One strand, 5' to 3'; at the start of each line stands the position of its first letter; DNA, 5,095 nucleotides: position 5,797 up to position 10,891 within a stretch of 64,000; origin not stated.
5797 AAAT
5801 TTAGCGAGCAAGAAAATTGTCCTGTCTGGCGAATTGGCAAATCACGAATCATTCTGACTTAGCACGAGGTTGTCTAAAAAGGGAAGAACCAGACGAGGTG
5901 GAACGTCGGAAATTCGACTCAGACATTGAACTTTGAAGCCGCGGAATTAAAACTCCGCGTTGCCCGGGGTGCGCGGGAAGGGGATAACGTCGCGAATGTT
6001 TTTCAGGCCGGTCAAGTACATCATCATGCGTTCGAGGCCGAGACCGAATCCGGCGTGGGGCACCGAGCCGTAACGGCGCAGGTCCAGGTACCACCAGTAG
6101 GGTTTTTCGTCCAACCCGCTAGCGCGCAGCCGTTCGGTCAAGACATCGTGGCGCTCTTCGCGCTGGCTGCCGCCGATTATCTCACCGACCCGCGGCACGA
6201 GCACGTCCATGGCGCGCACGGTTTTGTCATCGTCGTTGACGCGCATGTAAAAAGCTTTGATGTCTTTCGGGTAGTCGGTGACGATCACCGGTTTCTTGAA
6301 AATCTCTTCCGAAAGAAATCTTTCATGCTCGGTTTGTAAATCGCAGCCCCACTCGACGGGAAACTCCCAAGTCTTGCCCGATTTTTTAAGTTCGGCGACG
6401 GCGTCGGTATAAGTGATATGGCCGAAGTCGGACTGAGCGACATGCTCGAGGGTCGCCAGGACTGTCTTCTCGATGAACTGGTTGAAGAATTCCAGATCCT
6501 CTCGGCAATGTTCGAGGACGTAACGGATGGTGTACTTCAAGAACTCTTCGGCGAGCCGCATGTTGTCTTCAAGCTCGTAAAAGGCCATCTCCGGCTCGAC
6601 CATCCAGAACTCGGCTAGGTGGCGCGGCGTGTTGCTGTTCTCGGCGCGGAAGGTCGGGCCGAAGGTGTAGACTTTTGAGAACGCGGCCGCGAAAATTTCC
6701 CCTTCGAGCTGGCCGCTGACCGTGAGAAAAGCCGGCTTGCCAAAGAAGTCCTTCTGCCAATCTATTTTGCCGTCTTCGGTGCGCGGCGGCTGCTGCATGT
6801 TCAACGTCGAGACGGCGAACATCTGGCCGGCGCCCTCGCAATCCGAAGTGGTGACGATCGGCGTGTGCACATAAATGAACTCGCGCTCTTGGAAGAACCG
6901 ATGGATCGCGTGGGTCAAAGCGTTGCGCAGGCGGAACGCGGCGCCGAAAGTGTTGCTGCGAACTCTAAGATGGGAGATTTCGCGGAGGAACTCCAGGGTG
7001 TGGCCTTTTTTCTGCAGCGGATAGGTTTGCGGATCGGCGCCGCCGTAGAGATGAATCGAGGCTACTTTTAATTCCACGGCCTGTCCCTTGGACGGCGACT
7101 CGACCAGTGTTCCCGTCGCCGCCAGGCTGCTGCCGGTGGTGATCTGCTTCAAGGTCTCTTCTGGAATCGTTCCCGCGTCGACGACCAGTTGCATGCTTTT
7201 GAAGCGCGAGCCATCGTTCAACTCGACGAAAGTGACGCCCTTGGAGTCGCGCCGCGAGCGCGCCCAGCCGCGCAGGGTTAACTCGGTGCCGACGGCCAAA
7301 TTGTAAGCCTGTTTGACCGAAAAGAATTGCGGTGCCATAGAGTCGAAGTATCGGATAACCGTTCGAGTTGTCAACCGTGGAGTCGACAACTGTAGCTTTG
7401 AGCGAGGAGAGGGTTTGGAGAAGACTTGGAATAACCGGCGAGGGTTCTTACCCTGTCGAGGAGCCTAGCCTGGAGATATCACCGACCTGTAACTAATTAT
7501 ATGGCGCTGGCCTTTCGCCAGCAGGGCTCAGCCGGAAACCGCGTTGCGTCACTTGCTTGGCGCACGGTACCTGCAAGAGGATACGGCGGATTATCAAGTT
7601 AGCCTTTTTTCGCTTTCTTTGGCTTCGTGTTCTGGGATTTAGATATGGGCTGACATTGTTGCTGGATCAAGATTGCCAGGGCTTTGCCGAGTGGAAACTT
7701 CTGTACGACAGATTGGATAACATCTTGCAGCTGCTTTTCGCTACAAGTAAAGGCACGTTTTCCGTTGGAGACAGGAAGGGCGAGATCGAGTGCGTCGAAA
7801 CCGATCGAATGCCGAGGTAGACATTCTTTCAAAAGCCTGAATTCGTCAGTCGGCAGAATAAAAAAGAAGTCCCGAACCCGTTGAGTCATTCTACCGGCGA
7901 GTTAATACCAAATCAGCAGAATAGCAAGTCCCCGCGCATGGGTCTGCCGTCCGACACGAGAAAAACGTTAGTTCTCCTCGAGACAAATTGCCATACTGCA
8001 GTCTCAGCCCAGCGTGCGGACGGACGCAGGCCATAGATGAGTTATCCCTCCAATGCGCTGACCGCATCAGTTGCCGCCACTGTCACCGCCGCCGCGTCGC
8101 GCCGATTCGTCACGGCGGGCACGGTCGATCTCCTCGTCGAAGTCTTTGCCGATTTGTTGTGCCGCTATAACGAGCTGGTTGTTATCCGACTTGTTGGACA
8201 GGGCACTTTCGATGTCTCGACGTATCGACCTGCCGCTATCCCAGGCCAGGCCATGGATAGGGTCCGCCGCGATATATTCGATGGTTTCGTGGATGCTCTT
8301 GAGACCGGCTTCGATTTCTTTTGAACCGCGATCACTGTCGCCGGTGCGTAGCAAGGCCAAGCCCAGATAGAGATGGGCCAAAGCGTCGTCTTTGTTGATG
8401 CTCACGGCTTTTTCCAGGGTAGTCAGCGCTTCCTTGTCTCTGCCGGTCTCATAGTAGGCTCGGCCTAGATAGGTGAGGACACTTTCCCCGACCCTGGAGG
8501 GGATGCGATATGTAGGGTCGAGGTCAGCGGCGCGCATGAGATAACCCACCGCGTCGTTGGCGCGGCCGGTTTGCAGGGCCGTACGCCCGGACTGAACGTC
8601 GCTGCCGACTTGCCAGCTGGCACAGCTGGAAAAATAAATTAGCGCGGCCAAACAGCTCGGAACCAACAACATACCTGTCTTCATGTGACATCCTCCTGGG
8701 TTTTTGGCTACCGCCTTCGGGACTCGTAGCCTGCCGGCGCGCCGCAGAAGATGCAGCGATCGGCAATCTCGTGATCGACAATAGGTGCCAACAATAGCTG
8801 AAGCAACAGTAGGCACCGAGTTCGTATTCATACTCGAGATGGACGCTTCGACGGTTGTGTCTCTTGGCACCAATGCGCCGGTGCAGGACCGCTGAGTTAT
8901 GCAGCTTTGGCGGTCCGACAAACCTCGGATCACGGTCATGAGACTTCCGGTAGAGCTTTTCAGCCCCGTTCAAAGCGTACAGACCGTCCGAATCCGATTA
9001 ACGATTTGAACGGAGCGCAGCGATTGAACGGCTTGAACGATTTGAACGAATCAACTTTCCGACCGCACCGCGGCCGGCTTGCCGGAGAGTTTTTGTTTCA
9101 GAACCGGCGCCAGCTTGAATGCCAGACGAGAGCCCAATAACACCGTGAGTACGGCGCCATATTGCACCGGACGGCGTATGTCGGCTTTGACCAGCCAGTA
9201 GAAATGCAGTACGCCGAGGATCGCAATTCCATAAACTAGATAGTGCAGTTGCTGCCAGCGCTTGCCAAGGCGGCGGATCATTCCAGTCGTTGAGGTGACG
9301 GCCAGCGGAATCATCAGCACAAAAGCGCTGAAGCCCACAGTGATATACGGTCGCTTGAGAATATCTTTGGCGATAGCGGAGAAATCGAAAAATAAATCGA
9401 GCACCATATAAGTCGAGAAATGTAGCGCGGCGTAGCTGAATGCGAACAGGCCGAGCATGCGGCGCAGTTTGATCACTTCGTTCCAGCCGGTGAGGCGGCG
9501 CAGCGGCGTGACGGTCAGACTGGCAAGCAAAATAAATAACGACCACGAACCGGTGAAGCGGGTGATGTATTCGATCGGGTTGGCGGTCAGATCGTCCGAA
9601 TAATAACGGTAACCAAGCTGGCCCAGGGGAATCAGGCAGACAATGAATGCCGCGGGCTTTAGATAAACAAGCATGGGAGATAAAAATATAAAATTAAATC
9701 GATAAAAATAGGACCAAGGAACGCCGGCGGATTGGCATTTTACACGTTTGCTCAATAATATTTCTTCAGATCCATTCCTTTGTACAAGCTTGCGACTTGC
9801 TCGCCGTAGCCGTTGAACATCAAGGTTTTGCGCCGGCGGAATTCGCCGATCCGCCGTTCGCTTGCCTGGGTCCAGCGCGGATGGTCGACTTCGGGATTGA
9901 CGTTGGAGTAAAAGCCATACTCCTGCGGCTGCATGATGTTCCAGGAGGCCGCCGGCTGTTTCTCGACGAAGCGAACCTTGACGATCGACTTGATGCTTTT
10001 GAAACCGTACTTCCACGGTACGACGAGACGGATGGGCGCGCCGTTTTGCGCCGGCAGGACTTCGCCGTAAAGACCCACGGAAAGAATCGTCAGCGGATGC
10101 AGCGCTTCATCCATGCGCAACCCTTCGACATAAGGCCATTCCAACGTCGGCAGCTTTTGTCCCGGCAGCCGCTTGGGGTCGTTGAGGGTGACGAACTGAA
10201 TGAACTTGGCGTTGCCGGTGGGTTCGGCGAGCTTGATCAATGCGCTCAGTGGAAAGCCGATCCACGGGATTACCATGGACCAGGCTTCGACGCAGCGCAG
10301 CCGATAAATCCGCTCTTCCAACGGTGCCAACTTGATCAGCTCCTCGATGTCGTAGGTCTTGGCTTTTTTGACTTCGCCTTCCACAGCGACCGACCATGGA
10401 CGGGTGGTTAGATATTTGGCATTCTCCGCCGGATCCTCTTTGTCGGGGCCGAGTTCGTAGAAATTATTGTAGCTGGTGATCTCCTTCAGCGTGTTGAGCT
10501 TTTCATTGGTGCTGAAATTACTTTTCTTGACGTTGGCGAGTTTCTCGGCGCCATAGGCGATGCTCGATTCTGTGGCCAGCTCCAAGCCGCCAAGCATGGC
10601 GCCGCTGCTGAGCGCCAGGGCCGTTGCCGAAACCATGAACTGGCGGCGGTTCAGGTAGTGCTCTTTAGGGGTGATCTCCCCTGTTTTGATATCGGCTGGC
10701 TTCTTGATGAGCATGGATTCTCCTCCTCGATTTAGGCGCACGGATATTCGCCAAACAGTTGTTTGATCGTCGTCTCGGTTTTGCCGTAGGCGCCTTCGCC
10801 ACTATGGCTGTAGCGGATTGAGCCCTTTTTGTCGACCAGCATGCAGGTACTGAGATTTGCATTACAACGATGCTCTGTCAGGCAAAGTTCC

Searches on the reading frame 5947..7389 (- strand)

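Call 57: search_protein_families(library=pfam, proteins=[window:5947-7389:-], max_evalue=0.0001)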
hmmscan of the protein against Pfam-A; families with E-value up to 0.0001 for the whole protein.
window:5947-7389:- (480 aa): 2 families
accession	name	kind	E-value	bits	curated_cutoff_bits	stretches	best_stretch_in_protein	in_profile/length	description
PF00152.25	tRNA-synt_2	-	2.3e-71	240.8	25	1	136-474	6-307/308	tRNA synthetases class II (D, K and N)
PF01336.31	tRNA_anti-codon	-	6.1e-11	42.5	27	1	38-113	2-73/75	OB-fold nucleic acid binding domain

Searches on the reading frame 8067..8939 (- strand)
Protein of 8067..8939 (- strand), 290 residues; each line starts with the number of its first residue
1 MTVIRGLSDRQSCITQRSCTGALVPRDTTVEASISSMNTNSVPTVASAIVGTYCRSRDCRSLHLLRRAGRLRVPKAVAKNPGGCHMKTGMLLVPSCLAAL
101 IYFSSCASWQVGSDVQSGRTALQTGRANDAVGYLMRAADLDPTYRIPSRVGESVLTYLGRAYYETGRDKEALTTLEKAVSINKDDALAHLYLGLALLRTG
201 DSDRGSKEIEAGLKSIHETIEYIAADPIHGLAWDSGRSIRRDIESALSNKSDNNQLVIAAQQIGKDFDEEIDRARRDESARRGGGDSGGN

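Call 57: search_protein_families(library=pfam, proteins=[window:8067-8939:-], max_evalue=0.0001)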
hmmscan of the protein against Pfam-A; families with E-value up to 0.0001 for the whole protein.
window:8067-8939:- (290 aa): 10 families
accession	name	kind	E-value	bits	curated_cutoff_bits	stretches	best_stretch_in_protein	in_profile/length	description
PF13414.12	TPR_11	-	4.1e-11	42.8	26.8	1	159-200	1-42/42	TPR repeat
PF07719.23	TPR_2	-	4.1e-11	42.5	27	1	154-185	3-34/34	Tetratricopeptide repeat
PF14559.12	TPR_19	-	5.3e-09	36.7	25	1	121-189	1-62/68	Tetratricopeptide repeat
PF13428.12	TPR_14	-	1.2e-08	35.2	23.5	0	155-193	4-42/44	Tetratricopeptide repeat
PF13181.12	TPR_8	-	3.2e-08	33.6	25.7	0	158-185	7-34/34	Tetratricopeptide repeat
PF13432.12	TPR_16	-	5.2e-07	30.4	32.7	0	158-203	3-48/65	Tetratricopeptide repeat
PF13424.12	TPR_12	-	6.7e-07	29.9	30.1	0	117-183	9-76/77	Tetratricopeptide repeat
PF00515.34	TPR_1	-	7.3e-06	26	27.8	0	154-185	3-34/34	Tetratricopeptide repeat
PF13431.12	TPR_17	-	2.9e-05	24.4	24.4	0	175-204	2-31/34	Tetratricopeptide repeat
PF13174.12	TPR_6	-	4.1e-05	24.4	26.3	0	155-180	3-28/33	Tetratricopeptide repeat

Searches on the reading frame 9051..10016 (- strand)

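Call 57: search_protein_families(library=pfam, proteins=[window:9051-10016:-], max_evalue=0.0001)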
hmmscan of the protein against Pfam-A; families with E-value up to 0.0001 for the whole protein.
window:9051-10016:- (321 aa): 1 family
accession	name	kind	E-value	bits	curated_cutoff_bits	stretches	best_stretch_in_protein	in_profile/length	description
PF01794.25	Ferric_reduct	-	4.3e-17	62.7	28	1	158-269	4-121/121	Ferric reductase like transmembrane component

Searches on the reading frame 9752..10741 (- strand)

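Call 57: search_protein_families(library=pfam, proteins=[window:9752-10741:-], max_evalue=0.0001)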
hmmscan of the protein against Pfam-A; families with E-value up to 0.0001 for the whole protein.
window:9752-10741:- (329 aa): 1 family
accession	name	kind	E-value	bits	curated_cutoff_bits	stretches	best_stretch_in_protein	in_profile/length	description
PF00174.25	Oxidored_molyb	-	2.9e-29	102.2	24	1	113-267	9-169/169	Oxidoreductase molybdopterin binding domain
